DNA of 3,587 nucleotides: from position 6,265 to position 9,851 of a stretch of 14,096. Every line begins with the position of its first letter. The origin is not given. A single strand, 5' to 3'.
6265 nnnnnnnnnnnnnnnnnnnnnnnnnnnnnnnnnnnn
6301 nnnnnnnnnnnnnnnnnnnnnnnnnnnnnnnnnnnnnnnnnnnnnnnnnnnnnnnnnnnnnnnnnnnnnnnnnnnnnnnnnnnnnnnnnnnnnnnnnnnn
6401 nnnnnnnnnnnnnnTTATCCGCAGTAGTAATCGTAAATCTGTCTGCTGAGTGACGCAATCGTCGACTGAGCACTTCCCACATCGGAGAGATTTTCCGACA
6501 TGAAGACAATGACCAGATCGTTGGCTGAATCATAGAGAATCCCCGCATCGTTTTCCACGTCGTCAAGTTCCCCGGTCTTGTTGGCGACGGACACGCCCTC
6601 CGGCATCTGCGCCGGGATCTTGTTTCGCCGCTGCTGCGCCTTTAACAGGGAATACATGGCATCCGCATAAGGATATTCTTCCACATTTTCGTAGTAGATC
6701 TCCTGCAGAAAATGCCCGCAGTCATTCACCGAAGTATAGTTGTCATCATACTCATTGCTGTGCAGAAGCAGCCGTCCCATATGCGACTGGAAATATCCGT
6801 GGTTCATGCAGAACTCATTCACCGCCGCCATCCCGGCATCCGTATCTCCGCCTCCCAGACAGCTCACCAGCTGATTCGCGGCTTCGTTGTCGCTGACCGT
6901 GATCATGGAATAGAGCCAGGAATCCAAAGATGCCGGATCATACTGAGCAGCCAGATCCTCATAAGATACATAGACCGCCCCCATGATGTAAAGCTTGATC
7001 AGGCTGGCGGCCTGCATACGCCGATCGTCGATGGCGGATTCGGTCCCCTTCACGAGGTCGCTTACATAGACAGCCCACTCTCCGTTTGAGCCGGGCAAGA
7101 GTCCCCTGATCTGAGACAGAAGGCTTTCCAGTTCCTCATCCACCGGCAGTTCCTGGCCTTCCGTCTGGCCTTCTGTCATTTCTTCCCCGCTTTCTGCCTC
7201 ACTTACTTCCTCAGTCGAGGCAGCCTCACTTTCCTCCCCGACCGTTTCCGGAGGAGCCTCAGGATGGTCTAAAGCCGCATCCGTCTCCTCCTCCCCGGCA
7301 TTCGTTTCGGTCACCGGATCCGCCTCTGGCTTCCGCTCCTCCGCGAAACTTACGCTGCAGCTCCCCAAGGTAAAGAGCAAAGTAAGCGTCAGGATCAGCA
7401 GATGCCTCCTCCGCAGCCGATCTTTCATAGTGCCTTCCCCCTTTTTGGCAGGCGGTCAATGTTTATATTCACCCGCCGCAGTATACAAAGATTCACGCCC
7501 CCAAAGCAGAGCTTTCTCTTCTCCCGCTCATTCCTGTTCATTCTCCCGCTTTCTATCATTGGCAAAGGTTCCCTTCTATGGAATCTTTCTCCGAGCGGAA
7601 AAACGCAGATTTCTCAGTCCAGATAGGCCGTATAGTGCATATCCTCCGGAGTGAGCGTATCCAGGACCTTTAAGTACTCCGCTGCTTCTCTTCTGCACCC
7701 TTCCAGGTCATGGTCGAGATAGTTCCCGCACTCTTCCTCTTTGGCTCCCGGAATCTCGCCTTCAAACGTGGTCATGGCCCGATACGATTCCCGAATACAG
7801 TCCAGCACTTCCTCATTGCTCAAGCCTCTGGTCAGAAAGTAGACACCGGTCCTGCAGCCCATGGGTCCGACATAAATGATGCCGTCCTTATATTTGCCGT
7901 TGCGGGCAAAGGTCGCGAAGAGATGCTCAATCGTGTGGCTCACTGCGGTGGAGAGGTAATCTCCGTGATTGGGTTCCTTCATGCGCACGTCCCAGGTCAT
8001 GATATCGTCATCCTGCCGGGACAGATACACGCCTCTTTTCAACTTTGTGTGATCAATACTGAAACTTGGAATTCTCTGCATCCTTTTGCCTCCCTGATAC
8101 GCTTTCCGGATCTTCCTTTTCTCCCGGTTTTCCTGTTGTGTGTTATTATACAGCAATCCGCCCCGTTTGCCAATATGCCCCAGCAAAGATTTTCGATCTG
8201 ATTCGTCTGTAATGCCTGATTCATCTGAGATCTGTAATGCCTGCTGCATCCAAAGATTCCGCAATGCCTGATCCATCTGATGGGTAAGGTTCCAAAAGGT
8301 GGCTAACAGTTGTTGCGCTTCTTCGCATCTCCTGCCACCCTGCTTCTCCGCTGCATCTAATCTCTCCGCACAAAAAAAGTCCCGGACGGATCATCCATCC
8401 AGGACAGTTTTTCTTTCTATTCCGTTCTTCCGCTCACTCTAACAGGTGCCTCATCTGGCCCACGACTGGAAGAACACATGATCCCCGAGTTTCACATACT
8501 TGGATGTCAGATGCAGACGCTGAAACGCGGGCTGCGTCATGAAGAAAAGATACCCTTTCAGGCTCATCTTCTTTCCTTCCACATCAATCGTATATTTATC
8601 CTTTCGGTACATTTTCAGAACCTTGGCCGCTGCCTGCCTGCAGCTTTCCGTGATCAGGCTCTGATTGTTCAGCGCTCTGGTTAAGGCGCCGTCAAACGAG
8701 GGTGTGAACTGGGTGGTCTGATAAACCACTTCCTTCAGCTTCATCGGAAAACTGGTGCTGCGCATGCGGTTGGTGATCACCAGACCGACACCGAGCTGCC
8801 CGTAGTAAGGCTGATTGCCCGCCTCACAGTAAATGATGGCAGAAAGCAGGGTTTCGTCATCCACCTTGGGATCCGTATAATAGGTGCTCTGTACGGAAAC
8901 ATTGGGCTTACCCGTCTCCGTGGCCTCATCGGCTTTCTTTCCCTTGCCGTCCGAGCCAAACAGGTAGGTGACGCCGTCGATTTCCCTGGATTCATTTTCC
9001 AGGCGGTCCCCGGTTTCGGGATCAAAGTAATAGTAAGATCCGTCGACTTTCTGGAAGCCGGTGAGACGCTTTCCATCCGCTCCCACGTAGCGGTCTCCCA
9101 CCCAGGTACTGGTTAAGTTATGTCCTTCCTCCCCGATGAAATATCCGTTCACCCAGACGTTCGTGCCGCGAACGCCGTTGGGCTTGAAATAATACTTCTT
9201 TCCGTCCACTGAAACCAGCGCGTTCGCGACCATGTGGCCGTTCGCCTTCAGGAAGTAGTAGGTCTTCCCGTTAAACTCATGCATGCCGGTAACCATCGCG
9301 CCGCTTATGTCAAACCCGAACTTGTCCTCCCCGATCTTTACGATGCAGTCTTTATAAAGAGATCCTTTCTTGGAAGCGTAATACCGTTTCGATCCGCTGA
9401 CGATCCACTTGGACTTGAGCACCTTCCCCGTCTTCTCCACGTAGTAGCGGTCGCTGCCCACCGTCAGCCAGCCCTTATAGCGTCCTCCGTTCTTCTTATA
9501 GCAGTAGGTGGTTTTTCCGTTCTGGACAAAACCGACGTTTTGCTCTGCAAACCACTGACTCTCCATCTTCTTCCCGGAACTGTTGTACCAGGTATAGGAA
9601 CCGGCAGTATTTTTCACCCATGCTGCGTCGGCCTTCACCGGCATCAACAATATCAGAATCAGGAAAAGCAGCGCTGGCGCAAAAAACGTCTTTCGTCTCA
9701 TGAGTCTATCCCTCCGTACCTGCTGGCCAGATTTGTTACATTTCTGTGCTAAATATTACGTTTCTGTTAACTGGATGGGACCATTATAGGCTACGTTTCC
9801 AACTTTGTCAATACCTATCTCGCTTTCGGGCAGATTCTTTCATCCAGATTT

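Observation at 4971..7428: Operon pairing a beta-lactamase-fold lipoprotein with a 6xSH3b secreted protein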

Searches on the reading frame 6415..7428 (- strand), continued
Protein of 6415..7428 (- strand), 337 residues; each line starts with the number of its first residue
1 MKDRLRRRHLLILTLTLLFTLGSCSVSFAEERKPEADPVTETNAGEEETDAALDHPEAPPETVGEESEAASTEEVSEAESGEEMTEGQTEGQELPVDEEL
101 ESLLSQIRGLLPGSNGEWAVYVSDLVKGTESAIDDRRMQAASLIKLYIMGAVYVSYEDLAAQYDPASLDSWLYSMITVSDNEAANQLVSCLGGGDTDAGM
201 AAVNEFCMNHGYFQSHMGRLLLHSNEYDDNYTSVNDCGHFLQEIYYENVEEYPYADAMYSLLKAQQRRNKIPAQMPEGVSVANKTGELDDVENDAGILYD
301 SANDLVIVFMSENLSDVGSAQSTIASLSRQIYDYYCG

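Call 28: predict_structure(alignment_id=A1)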
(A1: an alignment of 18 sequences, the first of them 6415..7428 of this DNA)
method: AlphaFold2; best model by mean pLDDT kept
length: 337 residues; sequences in the alignment: 18
mean_pLDDT: 63.4   pTM: 0.56
mean pLDDT of the five models: 63.4, 57.9, 54.4, 53.5, 51.9
residues with pLDDT >= 90: 17; 70-90: 143; 50-70: 85; < 50: 92
segments of 3 or more residues with pLDDT < 50: 1-4, 21-58, 61-93, 213-217, 285-292
pLDDT, mean of each block of 10 residues (from residue 1): 53 61 36 29 30 38 33 30 29 61 87 82 85 78 73 89 91 76 86 86 76 51 54 75 79 74 59 62 47 52 73 68 78 76
secondary structure, 60 per line:
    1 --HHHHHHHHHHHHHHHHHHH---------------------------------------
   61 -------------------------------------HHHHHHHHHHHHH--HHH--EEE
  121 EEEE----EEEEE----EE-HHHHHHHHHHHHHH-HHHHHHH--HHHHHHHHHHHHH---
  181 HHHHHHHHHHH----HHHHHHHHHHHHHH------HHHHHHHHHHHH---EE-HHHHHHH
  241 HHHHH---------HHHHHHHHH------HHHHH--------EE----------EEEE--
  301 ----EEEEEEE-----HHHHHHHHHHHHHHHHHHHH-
elements in order: H3-21 H98-110 E118-124 E129-133 H141-154 H156-162 H165-177 H181-191 H196-209 H216-227 H234-245 H255-263 H270-274 E295-298 E305-311 H317-336
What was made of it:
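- The AF2 model of the hydrolase is only moderate (mean pLDDT 63, and low around residues 213-217 and 285-292; call 28).
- Tried and rejected: The AF2 model of the hydrolase was too weak around the omega-loop and KTG regions for structure-based residue assignment (call 28).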

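Call 33: fold_search(model_id=the predicted structure, library=pdb)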
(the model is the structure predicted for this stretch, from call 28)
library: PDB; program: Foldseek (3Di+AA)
matches with E <= 10: 855; with E <= 0.001: 325
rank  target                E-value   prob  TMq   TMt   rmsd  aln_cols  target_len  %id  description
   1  8eo7_A                8.3e-08  1.00  0.52  0.67   4.8       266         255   21  Crystal structure of metagenomic beta-lactamase LRA-5 Y69Q/V166E mutant at 2.15 Angstrom resolution (released 2023-10-04)
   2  8eo7_B                1.0e-07  1.00  0.53  0.70   4.6       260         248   22  Crystal structure of metagenomic beta-lactamase LRA-5 Y69Q/V166E mutant at 2.15 Angstrom resolution (released 2023-10-04)
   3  8eo6_A                1.4e-07  1.00  0.52  0.64   5.5       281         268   20  Crystal structure of metagenomic class A beta-lactamase precursor LRA-5 in complex with ceftazidime at 2.35 Angstrom r (released 2023-10-04)
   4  6dgu_C                1.4e-07  1.00  0.51  0.61   5.6       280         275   16  PER-2 class A extended-spectrum beta-lactamase crystal structure at 2.69 Angstrom resolution (released 2019-05-22)
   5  8eo5_A                1.6e-07  1.00  0.52  0.64   5.3       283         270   20  Crystal structure of the class A beta-lactamase precursor LRA-5 from an Alaskan soil metagenome at 1.8 Angstrom resolu (released 2023-09-06)
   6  8eo5_B                1.7e-07  1.00  0.52  0.64   5.4       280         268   19  Crystal structure of the class A beta-lactamase precursor LRA-5 from an Alaskan soil metagenome at 1.8 Angstrom resolu (released 2023-09-06)
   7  1g6a                  1.9e-07  1.00  0.53  0.66   4.8       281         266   16  PSE-4 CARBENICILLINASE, R234K MUTANT (released 2001-02-21)
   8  4c6y_A                2.2e-07  1.00  0.54  0.67   4.8       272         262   21  Ancestral PNCA (last common ancestors of Gram-positive and Gram- negative bacteria) beta-lactamase class A (released 2014-04-16)
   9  5fqj                  2.5e-07  1.00  0.53  0.66   5.4       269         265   21  W229D mutant of the last common ancestor of Gram-negative bacteria (GNCA) beta-lactamase bound to 5(6)-nitrobenzotriazol (released 2016-12-21)
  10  4ewf_A                2.5e-07  1.00  0.51  0.62   4.8       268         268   22  The crystal structure of beta-lactamase from Sphaerobacter thermophilus DSM 20745 (released 2012-09-19)
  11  2j7v_C                2.8e-07  1.00  0.51  0.63   5.7       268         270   24  Structure of PBP-A (released 2007-11-06)
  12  4d2o_B                2.9e-07  1.00  0.52  0.62   6.0       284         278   17  Crystal structure of the class A extended-spectrum beta-lactamase PER- 2 (released 2014-05-21)
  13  4uhu                  4.0e-07  1.00  0.52  0.64   5.7       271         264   21  W229D mutant of the last common ancestor of Gram-negative bacteria (GNCA) beta-lactamase class A (released 2016-04-13)
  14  2j8y_C                4.5e-07  1.00  0.50  0.62   5.6       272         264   22  Structure of PBP-A acyl-enzyme complex with penicillin-G (released 2007-11-27)
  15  4ev4                  5.0e-07  1.00  0.51  0.62   5.7       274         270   18  Crystal structure of serratia fonticola carbapenemase SFC-1 E166A mutant with the acylenzyme intermediate of meropenem (released 2012-05-23)
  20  4hes_C                5.6e-07  1.00  0.49  0.60   6.0       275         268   20  Structure of a Beta-Lactamase Class A-like Protein from Veillonella parvula. (released 2012-10-17)
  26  4ewf_B                7.8e-07  1.00  0.51  0.63   4.8       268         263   22  The crystal structure of beta-lactamase from Sphaerobacter thermophilus DSM 20745 (released 2012-09-19)
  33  2j7v_B                9.2e-07  1.00  0.52  0.64   5.5       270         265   23  Structure of PBP-A (released 2007-11-06)
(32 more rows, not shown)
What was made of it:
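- On Pfam PF13354 Beta-lactamase2 superfamily (class A-like fold): Foldseek hits to class A enzymes, LRA-5 and PBP-A have probability 1.00 and TM about 0.6-0.7 (call 33).
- Foldseek hits are dominated by class A beta-lactamases (call 33).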

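Call 66: search_protein_families(library=phrogs, proteins=[window:6415-7428:-], max_evalue=0.001)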
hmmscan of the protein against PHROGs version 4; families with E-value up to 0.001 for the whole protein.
window:6415-7428:- (337 aa): 0 families

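Call 67: find_encoding_contigs(protein=P0001, flank=7000, max_places=2)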
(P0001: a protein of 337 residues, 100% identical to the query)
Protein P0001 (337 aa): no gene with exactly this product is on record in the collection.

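Call 68: list_cluster_members(proteins=[P0001, P0271])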
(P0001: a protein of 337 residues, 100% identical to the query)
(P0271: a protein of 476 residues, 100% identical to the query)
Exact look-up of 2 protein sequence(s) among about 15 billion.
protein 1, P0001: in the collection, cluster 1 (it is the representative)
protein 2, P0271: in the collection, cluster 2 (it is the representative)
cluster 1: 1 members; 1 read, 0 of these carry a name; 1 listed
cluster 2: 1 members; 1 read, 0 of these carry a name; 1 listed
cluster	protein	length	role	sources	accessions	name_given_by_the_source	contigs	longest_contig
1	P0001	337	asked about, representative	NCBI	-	-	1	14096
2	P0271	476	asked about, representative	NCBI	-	-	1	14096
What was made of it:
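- Tried and rejected: Source organism: the exact-sequence look-ups gave no record name (calls 67, 68).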

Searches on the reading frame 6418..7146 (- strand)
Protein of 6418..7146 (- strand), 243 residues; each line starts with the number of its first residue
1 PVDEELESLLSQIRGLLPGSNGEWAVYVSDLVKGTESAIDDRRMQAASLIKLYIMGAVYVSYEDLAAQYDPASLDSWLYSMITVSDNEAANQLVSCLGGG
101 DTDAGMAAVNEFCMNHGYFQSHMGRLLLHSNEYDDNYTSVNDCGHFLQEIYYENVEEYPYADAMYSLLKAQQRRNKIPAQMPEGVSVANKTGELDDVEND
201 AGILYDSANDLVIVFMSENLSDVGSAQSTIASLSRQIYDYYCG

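Call 26: search_protein_representatives(protein=window:6418-7146:-)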
Query: 243 residues. Proteins with E-value up to 0.001 (for the whole library): 3873; up to 1e-10: 1536; up to 1e-30: 375. The best 150 are listed.
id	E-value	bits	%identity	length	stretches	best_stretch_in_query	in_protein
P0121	8.4e-100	350.1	67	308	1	2-241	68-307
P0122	6.4e-92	324.3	65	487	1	3-243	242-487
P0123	2.6e-89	315.8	65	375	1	3-241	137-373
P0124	7.4e-89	314.3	66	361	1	3-242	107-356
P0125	8.2e-89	314.1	65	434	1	3-241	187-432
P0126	1.2e-87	310.3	63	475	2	2-154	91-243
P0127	1.9e-86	306.4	59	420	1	3-241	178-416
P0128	1.6e-85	303.4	62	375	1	3-243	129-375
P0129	1.1e-79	284.2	59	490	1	3-243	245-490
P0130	2.6e-79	283.0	61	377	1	3-241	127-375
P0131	2.9e-79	282.9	60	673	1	3-241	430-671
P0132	4.9e-79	282.1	62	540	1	2-241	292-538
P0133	5.4e-79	282.0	59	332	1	3-241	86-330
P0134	7.1e-78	278.3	58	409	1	6-241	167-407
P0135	6.5e-77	275.2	63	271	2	7-154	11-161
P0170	1.9e-55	205.0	51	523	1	10-239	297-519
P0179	7.3e-54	199.8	49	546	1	14-239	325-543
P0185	2.5e-52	194.7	54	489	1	21-239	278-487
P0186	7.5e-52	193.2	51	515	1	14-238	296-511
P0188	1.4e-51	192.3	48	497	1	19-240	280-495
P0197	4.9e-49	184.0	53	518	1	20-238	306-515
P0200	1.0e-48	182.9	51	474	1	9-240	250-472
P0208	8.3e-47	176.7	47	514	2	20-239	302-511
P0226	1.2e-43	166.4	48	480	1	19-239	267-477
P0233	3.3e-42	161.6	48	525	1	20-239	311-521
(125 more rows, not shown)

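Call 30: search_protein_families(library=pfam, alignment_id=A2, max_evalue=0.0001)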
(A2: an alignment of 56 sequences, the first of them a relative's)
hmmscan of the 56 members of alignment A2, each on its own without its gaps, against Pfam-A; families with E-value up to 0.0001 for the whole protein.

A. member 1, P0122 (487 aa): 2 families
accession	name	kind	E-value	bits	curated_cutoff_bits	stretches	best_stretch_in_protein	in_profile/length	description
PF13354.11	Beta-lactamase2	-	2.2e-34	119.1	22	1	312-459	74-212/214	Beta-lactamase enzyme family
PF03382.20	DUF285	-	2.7e-19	69.5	25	1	87-186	14-110/120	Mycoplasma protein of unknown function, DUF285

B. families by the number of members that match (of 56 scanned): 20 families
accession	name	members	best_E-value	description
PF13354.11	Beta-lactamase2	56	1.1e-45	Beta-lactamase enzyme family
PF01520.23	Amidase_3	12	2e-36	N-acetylmuramoyl-L-alanine amidase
PF08239.17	SH3_3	11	5e-10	Bacterial SH3 domain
PF19127.6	Choline_bind_3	3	7.6e-50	Choline-binding repeat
PF21540.3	Choline_bind_4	2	2.3e-13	Choline-binding repeat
PF02113.21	Peptidase_S13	2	8.6e-05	D-Ala-D-Ala carboxypeptidase 3 (S13) family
PF00162.24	PGK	1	2.8e-139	Phosphoglycerate kinase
PF01551.29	Peptidase_M23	1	1.8e-34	Peptidase family M23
PF02368.24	Big_2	1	1.3e-21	Bacterial Ig-like domain (group 2)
PF03382.20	DUF285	1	2.7e-19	Mycoplasma protein of unknown function, DUF285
PF07486.17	Hydrolase_2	1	1.6e-15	Cell Wall Hydrolase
PF13529.12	Peptidase_C39_2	1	2.2e-14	Peptidase_C39 like family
PF01471.23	PG_binding_1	1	6.4e-13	Putative peptidoglycan binding domain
PF01473.26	Choline_bind_1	1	6.1e-11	Putative cell wall binding repeat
PF13539.11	Peptidase_M15_4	1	2e-09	D-alanyl-D-alanine carboxypeptidase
PF00877.26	NLPC_P60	1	9.5e-06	NlpC/P60 family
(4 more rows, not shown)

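Call 32: search_protein_families(library=pfam, proteins=[P0170, P0179, P0185, P0186, P0188, P0197, P0200, P0208, P0226, P0233], max_evalue=0.001)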
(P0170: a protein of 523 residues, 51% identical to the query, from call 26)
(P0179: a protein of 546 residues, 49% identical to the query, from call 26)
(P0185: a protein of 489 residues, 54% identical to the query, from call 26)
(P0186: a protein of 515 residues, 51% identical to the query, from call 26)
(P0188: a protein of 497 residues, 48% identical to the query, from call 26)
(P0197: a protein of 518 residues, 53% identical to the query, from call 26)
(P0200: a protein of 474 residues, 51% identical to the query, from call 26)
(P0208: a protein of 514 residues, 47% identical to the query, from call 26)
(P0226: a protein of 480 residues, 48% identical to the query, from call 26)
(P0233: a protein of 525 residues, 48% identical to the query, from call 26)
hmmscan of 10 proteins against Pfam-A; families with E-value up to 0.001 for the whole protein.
P0170 (523 aa): 3 families
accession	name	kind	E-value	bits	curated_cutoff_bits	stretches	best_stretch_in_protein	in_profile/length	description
PF13354.11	Beta-lactamase2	-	7.2e-33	114.2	22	1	361-497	77-213/214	Beta-lactamase enzyme family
PF08239.17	SH3_3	-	1.2e-07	32.2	27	1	156-204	4-52/54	Bacterial SH3 domain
PF18348.7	SH3_16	-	0.00065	19.9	25.8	0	171-203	15-47/49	Bacterial dipeptidyl-peptidase Sh3 domain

P0179 (546 aa): 3 families
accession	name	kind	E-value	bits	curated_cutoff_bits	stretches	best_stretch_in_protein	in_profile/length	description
PF13354.11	Beta-lactamase2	-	2.3e-30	106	22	1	384-521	76-213/214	Beta-lactamase enzyme family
PF08239.17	SH3_3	-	3.6e-09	37.1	27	1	169-210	9-50/54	Bacterial SH3 domain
PF18348.7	SH3_16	-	0.0002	21.5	25.8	1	181-213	17-49/49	Bacterial dipeptidyl-peptidase Sh3 domain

P0185 (489 aa): 2 families
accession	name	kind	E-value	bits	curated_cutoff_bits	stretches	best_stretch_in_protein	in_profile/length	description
PF13354.11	Beta-lactamase2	-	8.8e-33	113.9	22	1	327-465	73-213/214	Beta-lactamase enzyme family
PF08239.17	SH3_3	-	3.8e-07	30.6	27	0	166-201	14-49/54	Bacterial SH3 domain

P0186 (515 aa): 2 families
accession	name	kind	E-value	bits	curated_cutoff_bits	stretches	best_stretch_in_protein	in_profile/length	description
PF13354.11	Beta-lactamase2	-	3.9e-33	115.1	22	1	351-490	72-213/214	Beta-lactamase enzyme family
PF08239.17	SH3_3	-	1.5e-06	28.7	27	1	132-174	8-50/54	Bacterial SH3 domain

P0188 (497 aa): 2 families
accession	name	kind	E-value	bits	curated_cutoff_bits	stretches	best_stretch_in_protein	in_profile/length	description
PF13354.11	Beta-lactamase2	-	2.6e-35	122.2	22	1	333-471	75-213/214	Beta-lactamase enzyme family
PF08239.17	SH3_3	-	2e-08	34.7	27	0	100-143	12-53/54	Bacterial SH3 domain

P0197 (518 aa): 2 families
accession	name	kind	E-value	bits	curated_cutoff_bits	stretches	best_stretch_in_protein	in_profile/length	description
PF13354.11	Beta-lactamase2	-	3.5e-29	102.1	22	1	357-494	74-213/214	Beta-lactamase enzyme family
PF08239.17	SH3_3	-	1.2e-05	25.8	27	0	165-207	10-52/54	Bacterial SH3 domain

P0200 (474 aa): 2 families
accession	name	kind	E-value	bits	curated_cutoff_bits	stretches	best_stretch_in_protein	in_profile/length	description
PF13354.11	Beta-lactamase2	-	3.5e-32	111.9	22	1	312-449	74-213/214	Beta-lactamase enzyme family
PF08239.17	SH3_3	-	1.2e-06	29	27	1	141-189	1-50/54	Bacterial SH3 domain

P0208 (514 aa): 2 families
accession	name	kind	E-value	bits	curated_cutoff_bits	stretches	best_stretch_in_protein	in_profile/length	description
PF13354.11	Beta-lactamase2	-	1.3e-33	116.6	22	1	349-490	70-213/214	Beta-lactamase enzyme family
PF08239.17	SH3_3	-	5e-10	39.9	27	1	161-209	1-49/54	Bacterial SH3 domain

P0226 (480 aa): 2 families
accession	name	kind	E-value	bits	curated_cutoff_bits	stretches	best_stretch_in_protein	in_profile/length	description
PF13354.11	Beta-lactamase2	-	6.5e-31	107.8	22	1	316-456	71-213/214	Beta-lactamase enzyme family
PF08239.17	SH3_3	-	5.2e-09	36.6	27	0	154-201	2-49/54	Bacterial SH3 domain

P0233 (525 aa): 1 family
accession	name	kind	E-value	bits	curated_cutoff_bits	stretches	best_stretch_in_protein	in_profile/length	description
PF13354.11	Beta-lactamase2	-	4.2e-31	108.4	22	1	362-499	74-213/214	Beta-lactamase enzyme family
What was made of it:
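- Others carry M23, Hydrolase_2, PG_binding_1, M15_4, 3D, NlpC/P60 or lysozyme domains (calls 30, 32). Relatives fuse the same catalytic domain to SH3_3 and other wall-binding modules (calls 30, 32).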

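Call 39: find_encoding_contigs(protein=P0179, flank=5000, max_places=3)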
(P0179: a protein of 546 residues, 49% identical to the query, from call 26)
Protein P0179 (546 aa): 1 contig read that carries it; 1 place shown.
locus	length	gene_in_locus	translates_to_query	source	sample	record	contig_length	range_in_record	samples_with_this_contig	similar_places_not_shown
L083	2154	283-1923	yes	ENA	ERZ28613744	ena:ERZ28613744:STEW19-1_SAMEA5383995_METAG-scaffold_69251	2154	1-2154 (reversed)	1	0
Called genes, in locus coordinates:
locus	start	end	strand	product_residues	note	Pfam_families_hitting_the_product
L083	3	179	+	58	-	?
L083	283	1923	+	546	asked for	PF08239:SH3_3 (faint), PF13354:Beta-lactamase2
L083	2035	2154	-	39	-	?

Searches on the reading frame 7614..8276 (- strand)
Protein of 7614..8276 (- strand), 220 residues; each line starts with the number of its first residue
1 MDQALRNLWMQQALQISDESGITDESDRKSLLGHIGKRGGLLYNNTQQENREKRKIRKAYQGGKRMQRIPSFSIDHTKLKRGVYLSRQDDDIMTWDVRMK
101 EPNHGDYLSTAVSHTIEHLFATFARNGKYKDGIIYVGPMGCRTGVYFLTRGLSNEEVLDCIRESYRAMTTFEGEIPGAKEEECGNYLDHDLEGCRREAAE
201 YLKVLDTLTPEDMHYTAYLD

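Call 3: search_protein_families(library=pfam, proteins=[window:7614-8276:-], max_evalue=0.01)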
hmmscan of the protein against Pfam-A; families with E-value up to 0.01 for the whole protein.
window:7614-8276:- (220 aa): 1 family
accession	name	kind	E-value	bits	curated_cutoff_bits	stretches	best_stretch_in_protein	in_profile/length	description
PF02664.20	LuxS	-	1.7e-47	161.4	27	1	68-205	1-149/154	S-Ribosylhomocysteinase (LuxS)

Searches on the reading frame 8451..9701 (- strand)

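Call 3: search_protein_families(library=pfam, proteins=[window:8451-9701:-], max_evalue=0.01)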
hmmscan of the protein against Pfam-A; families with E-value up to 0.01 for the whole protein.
window:8451-9701:- (416 aa): 4 families
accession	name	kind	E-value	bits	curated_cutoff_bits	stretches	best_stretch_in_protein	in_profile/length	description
PF07486.17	Hydrolase_2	-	2.4e-15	57.4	27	1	297-411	2-100/100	Cell Wall Hydrolase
PF19127.6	Choline_bind_3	-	5.4e-15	55.5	27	3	137-183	1-47/47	Choline-binding repeat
PF19085.6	Choline_bind_2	-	1.7e-14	54.2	27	4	180-211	4-37/38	Choline-binding repeat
PF01473.26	Choline_bind_1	-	1.4e-11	44.5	20.5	1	214-227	1-14/19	Putative cell wall binding repeat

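Call 6: search_protein_families(library=ncbifam, proteins=[window:8451-9701:-], max_evalue=0.01)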
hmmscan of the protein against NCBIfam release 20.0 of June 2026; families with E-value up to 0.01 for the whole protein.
window:8451-9701:- (416 aa): 5 families
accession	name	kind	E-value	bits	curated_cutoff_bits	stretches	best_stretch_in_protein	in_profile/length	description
TIGR04035.1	glucan_65_rpt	repeat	6.8e-22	77.5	147.7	4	130-185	4-59/64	glucan-binding repeat-containing protein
NF033930.1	pneumo_PspA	exception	6.3e-15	54.9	850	1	57-227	443-595/659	pneumococcal surface protein A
TIGR02869.1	spore_SleB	equivalog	1.2e-14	54.7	236.5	1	275-348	81-154/201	spore cortex-lytic enzyme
NF033840.1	PspC_relate_1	equivalog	5.7e-10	37.9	850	1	56-194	829-964/967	PspC-related protein choline-binding protein 1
NF033838.0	PspC_subgroup_1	exception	1.5e-08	33.8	700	1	133-227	501-599/684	pneumococcal surface protein PspC, choline-binding form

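Call 66: search_protein_families(library=phrogs, proteins=[window:8451-9701:-], max_evalue=0.001)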
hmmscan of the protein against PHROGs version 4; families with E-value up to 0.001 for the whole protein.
window:8451-9701:- (416 aa): 5 families
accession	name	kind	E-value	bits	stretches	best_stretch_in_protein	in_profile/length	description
phrog_7854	-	lysis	1.5e-20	75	2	98-275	92-233/304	endolysin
phrog_6745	-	lysis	1.3e-16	61.4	2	23-179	225-374/396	endolysin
phrog_14642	-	lysis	6.6e-12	46.4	1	259-349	77-169/215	endolysin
phrog_938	-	lysis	2.3e-08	32.6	1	276-413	46-172/2185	endolysin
phrog_27548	-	unknown function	5.9e-06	25.9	1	62-184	458-585/633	-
